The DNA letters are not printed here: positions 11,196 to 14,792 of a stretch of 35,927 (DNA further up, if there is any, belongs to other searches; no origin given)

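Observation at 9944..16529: Candidate secreted oxidative (keto-glycoside) cleavage module inside a glycan locus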

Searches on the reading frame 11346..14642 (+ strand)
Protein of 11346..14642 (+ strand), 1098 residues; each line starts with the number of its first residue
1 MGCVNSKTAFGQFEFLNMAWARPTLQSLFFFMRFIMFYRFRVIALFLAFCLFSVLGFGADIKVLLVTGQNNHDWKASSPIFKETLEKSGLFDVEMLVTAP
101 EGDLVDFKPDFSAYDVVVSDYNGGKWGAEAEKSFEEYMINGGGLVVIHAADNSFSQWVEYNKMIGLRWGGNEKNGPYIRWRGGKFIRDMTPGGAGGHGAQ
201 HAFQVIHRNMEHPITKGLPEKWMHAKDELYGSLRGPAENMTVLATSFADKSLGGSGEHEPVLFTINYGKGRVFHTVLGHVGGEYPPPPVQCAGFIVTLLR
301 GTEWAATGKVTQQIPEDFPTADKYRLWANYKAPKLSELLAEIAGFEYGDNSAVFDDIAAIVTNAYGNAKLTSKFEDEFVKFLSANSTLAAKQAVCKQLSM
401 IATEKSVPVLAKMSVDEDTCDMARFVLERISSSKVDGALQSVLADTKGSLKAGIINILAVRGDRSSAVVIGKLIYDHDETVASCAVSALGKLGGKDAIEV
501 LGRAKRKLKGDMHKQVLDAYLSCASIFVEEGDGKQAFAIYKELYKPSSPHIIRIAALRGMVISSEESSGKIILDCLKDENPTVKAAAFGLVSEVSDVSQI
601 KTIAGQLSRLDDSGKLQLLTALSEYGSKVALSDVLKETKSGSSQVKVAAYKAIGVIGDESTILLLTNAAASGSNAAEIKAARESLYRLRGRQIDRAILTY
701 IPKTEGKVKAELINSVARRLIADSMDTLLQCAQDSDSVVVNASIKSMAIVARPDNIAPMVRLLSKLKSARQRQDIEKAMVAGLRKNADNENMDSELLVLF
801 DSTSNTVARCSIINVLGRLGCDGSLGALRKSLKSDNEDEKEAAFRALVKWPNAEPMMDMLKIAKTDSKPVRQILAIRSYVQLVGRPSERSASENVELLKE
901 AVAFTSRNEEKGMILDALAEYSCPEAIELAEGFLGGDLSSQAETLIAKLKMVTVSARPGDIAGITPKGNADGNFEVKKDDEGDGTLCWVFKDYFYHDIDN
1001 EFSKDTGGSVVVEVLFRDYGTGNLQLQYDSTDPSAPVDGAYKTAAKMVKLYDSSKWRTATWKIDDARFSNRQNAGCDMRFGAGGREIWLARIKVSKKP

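Call 4: search_protein_families(library=pfam, proteins=[window:11346-14642:+], max_evalue=0.01)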
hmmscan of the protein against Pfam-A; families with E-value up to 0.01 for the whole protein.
window:11346-14642:+ (1098 aa): 4 families
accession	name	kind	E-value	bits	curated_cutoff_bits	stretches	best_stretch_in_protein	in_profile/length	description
PF06283.17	ThuA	-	2.8e-27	96.8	33.4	1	62-304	1-208/209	Trehalose utilisation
PF13646.12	HEAT_2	-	6e-27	94.2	27.7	3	439-502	5-68/88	HEAT repeats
PF02985.28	HEAT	-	1.3e-06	28.5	23.5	0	571-596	4-29/31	HEAT repeat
PF03130.22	HEAT_PBS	-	9.8e-05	23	20.9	0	485-504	5-24/27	PBS lyase HEAT-like repeat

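Call 6: search_protein_families(library=ncbifam, proteins=[window:11346-14642:+], max_evalue=0.01)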
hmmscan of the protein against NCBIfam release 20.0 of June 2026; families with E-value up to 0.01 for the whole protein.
window:11346-14642:+ (1098 aa): 3 families
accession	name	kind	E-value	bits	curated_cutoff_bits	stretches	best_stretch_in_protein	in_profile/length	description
NF045915.1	PhycobilmeDegNblB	equivalog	3.6e-14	52.8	300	2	470-644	37-207/214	phycobilisome degradation protein NblB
TIGR02270.1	TIGR02270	subfamily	1.9e-05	23.9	206.8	0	458-669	48-249/410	TIGR02270 family protein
NF010374.0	PRK13800.1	equivalog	0.00012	20.5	1196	1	396-700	593-878/898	fumarate reductase/succinate dehydrogenase flavoprotein subunit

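Call 14: find_homologous_proteins(query=window:11451-14642:+, max_evalue=0.00001)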
Query window:11451-14642:+ (1063 aa): 760 proteins with E <= 0.00001 among 8000 candidates; the best 120 are listed.
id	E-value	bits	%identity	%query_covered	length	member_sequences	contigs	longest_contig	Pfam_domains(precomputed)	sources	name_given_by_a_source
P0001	0.0e+0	2382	100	100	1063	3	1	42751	PF02985.29,PF06283.18,PF13646.13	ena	-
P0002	0.0e+0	1113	50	100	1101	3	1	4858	PF02985.29,PF03130.23,PF13513.13,PF06283.18,PF13646.13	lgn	-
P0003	0.0e+0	1069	48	98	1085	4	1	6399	PF00514.30,PF02985.29,PF03130.23,PF13513.13,PF06283.18,PF13646.13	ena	-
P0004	5.7e-250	850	45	85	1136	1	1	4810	PF00514.30,PF02985.29,PF03130.23,PF13513.13,PF06283.18,PF13646.13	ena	-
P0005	1.9e-248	845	44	86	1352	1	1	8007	PF00514.30,PF06439.19,PF02985.29,PF03130.23,PF06283.18,PF13646.13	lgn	-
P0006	3.9e-248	844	43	87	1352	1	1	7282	PF00514.30,PF06439.19,PF02985.29,PF03130.23,PF06283.18,PF13646.13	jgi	-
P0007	2.6e-244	832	45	84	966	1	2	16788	PF00514.30,PF02985.29,PF03130.23,PF13513.13,PF06283.18,PF13646.13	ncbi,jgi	ncbi:MAG: HEAT repeat domain-containing protein [Planctomycetota bacterium]|jgi:HEAT repeat protein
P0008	4.8e-244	831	44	86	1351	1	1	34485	PF00514.30,PF06439.19,PF02985.29,PF03130.23,PF06283.18,PF13646.13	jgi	jgi:HEAT repeat protein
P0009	2.9e-243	828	43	86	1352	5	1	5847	PF06439.19,PF02985.29,PF03130.23,PF06283.18,PF13646.13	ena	-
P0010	2.7e-241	822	44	86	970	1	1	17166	PF00514.30,PF02985.29,PF03130.23,PF13513.13,PF06283.18,PF13646.13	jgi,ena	-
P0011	5.9e-241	821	45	83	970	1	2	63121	PF02985.29,PF03130.23,PF13513.13,PF06283.18,PF13646.13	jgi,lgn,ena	-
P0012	7.2e-241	820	44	84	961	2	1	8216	PF00514.30,PF02985.29,PF06283.18,PF13646.13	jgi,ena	-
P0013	9.4e-240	817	44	87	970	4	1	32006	PF02985.29,PF03130.23,PF06283.18,PF13646.13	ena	-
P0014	3.7e-239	815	44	87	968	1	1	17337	PF02985.29,PF06283.18,PF13646.13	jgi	-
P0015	1.9e-238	812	44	87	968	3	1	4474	PF02985.29,PF06283.18,PF13646.13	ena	-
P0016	1.8e-236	806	44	87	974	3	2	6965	PF00514.30,PF02985.29,PF13513.13,PF06283.18,PF13646.13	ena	-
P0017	1.3e-235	803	45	85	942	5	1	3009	PF02985.29,PF03130.23,PF06283.18,PF13646.13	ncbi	ncbi:MAG: HEAT repeat domain-containing protein, partial [Planctomycetota bacterium]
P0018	1.6e-235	803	44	86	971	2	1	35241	PF02985.29,PF03130.23,PF13513.13,PF06283.18,PF13646.13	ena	-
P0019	4.2e-235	801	44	86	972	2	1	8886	PF02985.29,PF03130.23,PF06283.18,PF13646.13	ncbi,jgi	ncbi:MAG: HEAT repeat domain-containing protein [Planctomycetota bacterium]|jgi:HEAT repeat protein/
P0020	7.1e-235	801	44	84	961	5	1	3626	PF00514.30,PF02985.29,PF03130.23,PF13513.13,PF06283.18,PF13646.13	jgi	jgi:HEAT repeat protein/type 1 glutamine amidotransferase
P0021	1.2e-233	796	43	87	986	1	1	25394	PF00514.30,PF02985.29,PF03130.23,PF06283.18,PF13646.13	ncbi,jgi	-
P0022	1.8e-233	796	44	84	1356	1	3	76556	PF06439.19,PF02985.29,PF06283.18,PF13646.13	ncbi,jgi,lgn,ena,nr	ncbi:MAG TPA: family 16 glycoside hydrolase [Sedimentisphaerales bacterium]|nr:family 16 glycoside h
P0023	1.9e-233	796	43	86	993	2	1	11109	PF00514.30,PF02985.29,PF03130.23,PF06283.18,PF13646.13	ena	-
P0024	2.5e-233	795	44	85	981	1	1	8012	PF02985.29,PF06283.18,PF13646.13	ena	-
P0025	5.7e-233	794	43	87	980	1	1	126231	PF00514.30,PF02985.29,PF03130.23,PF13513.13,PF06283.18,PF13646.13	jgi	jgi:HEAT repeat protein/type 1 glutamine amidotransferase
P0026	7.1e-233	794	43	86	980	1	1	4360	PF02985.29,PF03130.23,PF06283.18,PF13646.13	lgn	-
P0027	7.4e-233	794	44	86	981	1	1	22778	PF02985.29,PF03130.23,PF06283.18,PF13646.13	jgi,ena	jgi:HEAT repeat protein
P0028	8.4e-233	794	41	86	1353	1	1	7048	PF06439.19,PF02985.29,PF06283.18,PF13646.13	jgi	jgi:HEAT repeat protein/type 1 glutamine amidotransferase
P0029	1.3e-232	793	45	84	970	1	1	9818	PF02985.29,PF03130.23,PF06283.18,PF13646.13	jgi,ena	-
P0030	1.8e-232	793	44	87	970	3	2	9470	PF06283.18,PF13646.13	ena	-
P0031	2.6e-232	792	43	87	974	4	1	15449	PF02985.29,PF03130.23,PF06283.18,PF13646.13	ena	-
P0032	5.1e-232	791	43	84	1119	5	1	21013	PF00514.30,PF02985.29,PF03130.23,PF13513.13,PF06283.18,PF13646.13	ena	-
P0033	5.3e-232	791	43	87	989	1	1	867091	PF00514.30,PF02985.29,PF03130.23,PF06283.18,PF13646.13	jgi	jgi:HEAT repeat protein/type 1 glutamine amidotransferase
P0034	1.5e-231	790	44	86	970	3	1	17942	PF02985.29,PF03130.23,PF06283.18,PF13646.13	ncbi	-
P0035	2.8e-231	789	41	86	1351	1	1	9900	PF06439.19,PF02985.29,PF03130.23,PF06283.18,PF13646.13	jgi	jgi:HEAT repeat protein/type 1 glutamine amidotransferase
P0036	8.4e-231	787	43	85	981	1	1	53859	PF00514.30,PF02985.29,PF03130.23,PF06283.18,PF13646.13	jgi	-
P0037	1.2e-230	787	44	84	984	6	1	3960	PF00514.30,PF02985.29,PF03130.23,PF13513.13,PF06283.18,PF13646.13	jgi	jgi:HEAT repeat protein/type 1 glutamine amidotransferase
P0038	4.0e-230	785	44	84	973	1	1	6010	PF02985.29,PF03130.23,PF13513.13,PF06283.18,PF13646.13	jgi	jgi:HEAT repeat protein/type 1 glutamine amidotransferase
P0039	9.2e-230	784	41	86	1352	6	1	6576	PF00514.30,PF06439.19,PF02985.29,PF03130.23,PF06283.18,PF13646.13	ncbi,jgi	ncbi:MAG: HEAT repeat domain-containing protein [Planctomycetota bacterium]|jgi:HEAT repeat protein/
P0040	1.0e-229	783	43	84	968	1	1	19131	PF00514.30,PF02985.29,PF03130.23,PF13513.13,PF06283.18,PF13646.13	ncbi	-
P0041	1.1e-229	783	44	84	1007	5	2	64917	PF02985.29,PF06283.18,PF13646.13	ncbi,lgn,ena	-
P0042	2.3e-229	782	45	76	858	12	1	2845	PF00514.30,PF02985.29,PF03130.23,PF13513.13,PF06283.18,PF13646.13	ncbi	ncbi:MAG: HEAT repeat domain-containing protein, partial [Planctomycetota bacterium]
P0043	3.3e-229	782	42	84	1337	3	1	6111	PF06439.19,PF02985.29,PF03130.23,PF06283.18,PF13646.13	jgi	jgi:HEAT repeat protein/type 1 glutamine amidotransferase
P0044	3.9e-229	782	43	86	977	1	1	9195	PF02985.29,PF06283.18,PF13646.13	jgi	jgi:HEAT repeat protein/type 1 glutamine amidotransferase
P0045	5.6e-229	781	43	85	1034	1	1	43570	PF00514.30,PF02985.29,PF03130.23,PF06283.18,PF13646.13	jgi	jgi:HEAT repeat protein/type 1 glutamine amidotransferase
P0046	8.0e-229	780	44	82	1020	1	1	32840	PF02985.29,PF03130.23,PF06283.18,PF13646.13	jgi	jgi:HEAT repeat protein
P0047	9.5e-229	780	42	86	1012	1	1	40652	PF00514.30,PF02985.29,PF03130.23,PF06283.18,PF13646.13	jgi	-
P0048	1.1e-228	780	43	86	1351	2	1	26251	PF00514.30,PF06439.19,PF02985.29,PF06283.18,PF13646.13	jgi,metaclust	metaclust:\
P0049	2.4e-228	779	42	83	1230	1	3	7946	PF00514.30,PF02985.29,PF06283.18,PF13646.13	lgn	-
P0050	2.6e-228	779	43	87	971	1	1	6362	PF02985.29,PF06283.18,PF13646.13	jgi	jgi:HEAT repeat protein/type 1 glutamine amidotransferase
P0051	1.3e-227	776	43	82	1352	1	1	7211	PF06439.19,PF02985.29,PF06283.18,PF13646.13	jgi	-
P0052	1.3e-227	776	43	84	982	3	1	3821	PF03130.23,PF06283.18,PF13646.13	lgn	-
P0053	3.0e-227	775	42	87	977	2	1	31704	PF00514.30,PF02985.29,PF03130.23,PF13513.13,PF06283.18,PF01602.27,PF13646.13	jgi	-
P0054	7.1e-227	774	41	87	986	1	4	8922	PF02985.29,PF03130.23,PF06283.18,PF13646.13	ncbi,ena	-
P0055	2.2e-226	772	42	87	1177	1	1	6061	PF06439.19,PF03130.23,PF06283.18,PF13646.13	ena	-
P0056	2.7e-226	772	42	87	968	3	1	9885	PF00514.30,PF02985.29,PF03130.23,PF13513.13,PF06283.18,PF13646.13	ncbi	-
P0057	4.6e-226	771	41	85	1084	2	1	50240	PF02985.29,PF06283.18,PF13646.13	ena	-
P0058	5.4e-226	771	44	82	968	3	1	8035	PF00514.30,PF02985.29,PF03130.23,PF13513.13,PF06283.18,PF13646.13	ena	-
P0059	1.4e-225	770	42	87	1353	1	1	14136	PF06439.19,PF02985.29,PF13513.13,PF06283.18,PF13646.13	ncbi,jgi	ncbi:MAG: family 16 glycoside hydrolase [Planctomycetota bacterium]|jgi:HEAT repeat protein/type 1 g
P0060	4.2e-225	768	42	85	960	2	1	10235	PF02985.29,PF03130.23,PF06283.18,PF13646.13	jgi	-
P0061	5.7e-225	768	41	88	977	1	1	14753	PF02985.29,PF03130.23,PF06283.18,PF13646.13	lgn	-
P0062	7.9e-225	767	42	84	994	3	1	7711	PF02985.29,PF06283.18,PF13646.13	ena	-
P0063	1.1e-224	767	43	84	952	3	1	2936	PF02985.29,PF06283.18,PF13646.13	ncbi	ncbi:MAG: HEAT repeat domain-containing protein, partial [Planctomycetota bacterium]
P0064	2.1e-224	766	42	85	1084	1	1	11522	PF02985.29,PF06283.18,PF13646.13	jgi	jgi:HEAT repeat protein/type 1 glutamine amidotransferase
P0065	7.8e-224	764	44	82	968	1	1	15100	PF00514.30,PF02985.29,PF03130.23,PF13513.13,PF06283.18,PF01602.27,PF13646.13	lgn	-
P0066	2.0e-223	763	43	83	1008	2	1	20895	PF02985.29,PF06283.18,PF13646.13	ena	-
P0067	2.8e-223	762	43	85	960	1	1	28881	PF02985.29,PF03130.23,PF06283.18,PF13646.13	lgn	-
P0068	3.2e-223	762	42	84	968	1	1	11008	PF00514.30,PF02985.29,PF03130.23,PF13513.13,PF06283.18,PF13646.13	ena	-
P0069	3.2e-222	759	42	83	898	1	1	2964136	PF00514.30,PF02985.29,PF03130.23,PF13513.13,PF06283.18,PF13646.13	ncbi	ncbi:MAG: HEAT repeat domain-containing protein, partial [Planctomycetota bacterium]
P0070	3.6e-222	758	42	84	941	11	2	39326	PF02985.29,PF03130.23,PF06283.18,PF13646.13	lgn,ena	-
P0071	4.9e-222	758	42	84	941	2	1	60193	PF02985.29,PF03130.23,PF06283.18,PF13646.13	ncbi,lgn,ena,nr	ncbi:MAG: HEAT repeat domain-containing protein [Candidatus Aminicenantes bacterium]|nr:HEAT repeat 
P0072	5.6e-222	758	41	86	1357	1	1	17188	PF06439.19,PF02985.29,PF06283.18,PF13646.13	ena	-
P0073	2.0e-221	756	44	81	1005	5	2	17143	PF02985.29,PF06283.18,PF13646.13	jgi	jgi:HEAT repeat protein/type 1 glutamine amidotransferase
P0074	5.0e-221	755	41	86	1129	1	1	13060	PF00514.30,PF02985.29,PF03130.23,PF13513.13,PF06283.18,PF13646.13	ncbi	-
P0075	1.1e-220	753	41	88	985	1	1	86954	PF02985.29,PF03130.23,PF06283.18,PF13646.13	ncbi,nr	ncbi:MAG: HEAT repeat domain-containing protein [Sedimentisphaerales bacterium]|nr:HEAT repeat domai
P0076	2.6e-220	752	42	87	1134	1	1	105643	PF02985.29,PF06283.18,PF13646.13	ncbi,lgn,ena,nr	ncbi:MAG: hypothetical protein FVQ80_08070 [Planctomycetes bacterium]|nr:hypothetical protein [Planc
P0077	3.4e-220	752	42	84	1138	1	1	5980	PF02985.29,PF06283.18,PF13646.13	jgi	jgi:uncharacterized protein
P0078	8.9e-220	751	42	84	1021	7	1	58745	PF02985.29,PF06283.18,PF13646.13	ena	-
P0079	9.6e-220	750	41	86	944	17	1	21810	PF02985.29,PF03130.23,PF06283.18,PF13646.13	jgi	-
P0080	1.1e-219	750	41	86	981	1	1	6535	PF02985.29,PF03130.23,PF06283.18,PF13646.13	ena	-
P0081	1.3e-219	750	42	85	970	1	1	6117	PF02985.29,PF06283.18,PF13646.13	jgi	-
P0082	1.4e-219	750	43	83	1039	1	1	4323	PF02985.29,PF06283.18,PF13646.13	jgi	jgi:HEAT repeat protein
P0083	3.9e-218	745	42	84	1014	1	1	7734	PF06283.18,PF13646.13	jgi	-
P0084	5.4e-218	745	41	84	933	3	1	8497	PF02985.29,PF13513.13,PF06283.18,PF13646.13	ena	-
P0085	5.9e-218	745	42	84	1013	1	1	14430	PF06283.18,PF13646.13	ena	-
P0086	6.7e-218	744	42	84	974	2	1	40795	PF06283.18,PF13646.13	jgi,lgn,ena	-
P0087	2.2e-217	743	41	86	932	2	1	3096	PF02985.29,PF03130.23,PF13513.13,PF06283.18,PF13646.13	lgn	-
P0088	3.9e-217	742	42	84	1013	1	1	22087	PF06283.18,PF13646.13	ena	-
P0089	4.7e-217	742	41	86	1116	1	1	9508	PF02985.29,PF06283.18,PF13646.13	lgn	-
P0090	8.8e-217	741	43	82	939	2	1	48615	PF02985.29,PF06283.18,PF13646.13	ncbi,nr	ncbi:MAG TPA: hypothetical protein HPP87_03660 [Planctomycetes bacterium]|nr:hypothetical protein [P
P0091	4.3e-216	738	40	81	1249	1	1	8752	PF02985.29,PF06283.18,PF13646.13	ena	-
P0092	6.6e-216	738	40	84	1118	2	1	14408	PF02985.29,PF03130.23,PF06283.18,PF13646.13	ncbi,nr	ncbi:MAG: HEAT repeat domain-containing protein [Candidatus Marinimicrobia bacterium]|nr:HEAT repeat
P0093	9.0e-216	737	42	83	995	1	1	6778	PF02985.29,PF06283.18,PF13646.13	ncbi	-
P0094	3.5e-215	735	41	84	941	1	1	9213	PF02985.29,PF03130.23,PF06283.18,PF13646.13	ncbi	-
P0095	3.9e-215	735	40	82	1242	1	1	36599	PF02985.29,PF06283.18,PF13646.13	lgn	-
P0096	5.2e-214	731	41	84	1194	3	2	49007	PF00514.30,PF06439.19,PF02985.29,PF03130.23,PF06283.18,PF13646.13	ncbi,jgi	ncbi:MAG: ThuA domain-containing protein [Planctomycetota bacterium]|jgi:HEAT repeat protein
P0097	7.1e-214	731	39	84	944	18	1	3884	PF02985.29,PF03130.23,PF06283.18,PF13646.13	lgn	-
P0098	7.5e-214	731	41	84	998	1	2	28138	PF02985.29,PF06283.18,PF13646.13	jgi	jgi:HEAT repeat protein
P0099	1.6e-213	730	40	84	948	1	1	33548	PF02985.29,PF03130.23,PF13513.13,PF06283.18,PF13646.13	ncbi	-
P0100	2.2e-213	729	41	84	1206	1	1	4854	PF06439.19,PF06283.18,PF13646.13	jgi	jgi:type 1 glutamine amidotransferase/HEAT repeat protein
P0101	2.5e-213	729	40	84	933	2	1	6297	PF02985.29,PF03130.23,PF13513.13,PF06283.18,PF13646.13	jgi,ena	-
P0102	3.5e-213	729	39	86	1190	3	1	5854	PF06439.19,PF02985.29,PF06283.18,PF13646.13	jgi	jgi:HEAT repeat protein/type 1 glutamine amidotransferase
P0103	5.7e-213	728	40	85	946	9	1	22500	PF02985.29,PF03130.23,PF06283.18,PF13646.13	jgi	-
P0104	1.6e-212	727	40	82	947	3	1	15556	PF02985.29,PF03130.23,PF13513.13,PF06283.18,PF13646.13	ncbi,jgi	ncbi:MAG: HEAT repeat domain-containing protein [Candidatus Aminicenantes bacterium]|jgi:HEAT repeat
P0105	1.6e-212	726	40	82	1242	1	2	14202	PF02985.29,PF03130.23,PF06283.18,PF13646.13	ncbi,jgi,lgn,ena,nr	ncbi:MAG TPA: HEAT repeat domain-containing protein [Candidatus Hydrogenedentes bacterium]|nr:HEAT r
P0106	1.6e-212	726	41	84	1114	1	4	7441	PF02985.29,PF13513.13,PF06283.18,PF13646.13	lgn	-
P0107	2.6e-212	726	40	84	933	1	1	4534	PF02985.29,PF03130.23,PF13513.13,PF06283.18,PF13646.13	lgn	-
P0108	3.3e-212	725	41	83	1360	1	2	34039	PF00514.30,PF06439.19,PF02985.29,PF03130.23,PF13513.13,PF06283.18,PF13646.13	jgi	-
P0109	4.5e-212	725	41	84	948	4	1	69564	PF06283.18,PF13646.13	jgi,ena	-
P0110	6.9e-212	724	40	84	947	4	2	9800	PF02985.29,PF03130.23,PF13513.13,PF06283.18,PF13646.13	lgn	-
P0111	7.2e-212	724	40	84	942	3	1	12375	PF00514.30,PF02985.29,PF03130.23,PF13513.13,PF06283.18,PF13646.13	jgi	jgi:HEAT repeat protein/type 1 glutamine amidotransferase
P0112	3.9e-211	722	40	85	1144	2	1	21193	PF00514.30,PF02985.29,PF06283.18,PF13646.13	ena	-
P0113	5.2e-210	718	40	81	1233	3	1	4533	PF02985.29,PF06283.18,PF13646.13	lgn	-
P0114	5.3e-210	718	42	82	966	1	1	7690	PF06283.18,PF13646.13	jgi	-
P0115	5.6e-210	718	40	82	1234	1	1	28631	PF02985.29,PF06283.18,PF13646.13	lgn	-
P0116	1.4e-209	717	41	84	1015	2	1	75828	PF06283.18,PF13646.13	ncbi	ncbi:MAG: HEAT repeat domain-containing protein [Planctomycetota bacterium]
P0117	3.5e-209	715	40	84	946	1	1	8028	PF02985.29,PF03130.23,PF13513.13,PF06283.18,PF13646.13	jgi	jgi:HEAT repeat protein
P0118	4.2e-209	715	39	85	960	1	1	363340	PF02985.29,PF03130.23,PF06283.18,PF13646.13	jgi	jgi:uncharacterized protein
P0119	1.3e-208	714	40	82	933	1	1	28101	PF02985.29,PF13513.13,PF06283.18,PF13646.13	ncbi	-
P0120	1.8e-208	713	39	84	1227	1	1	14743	PF00514.30,PF06283.18,PF13646.13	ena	-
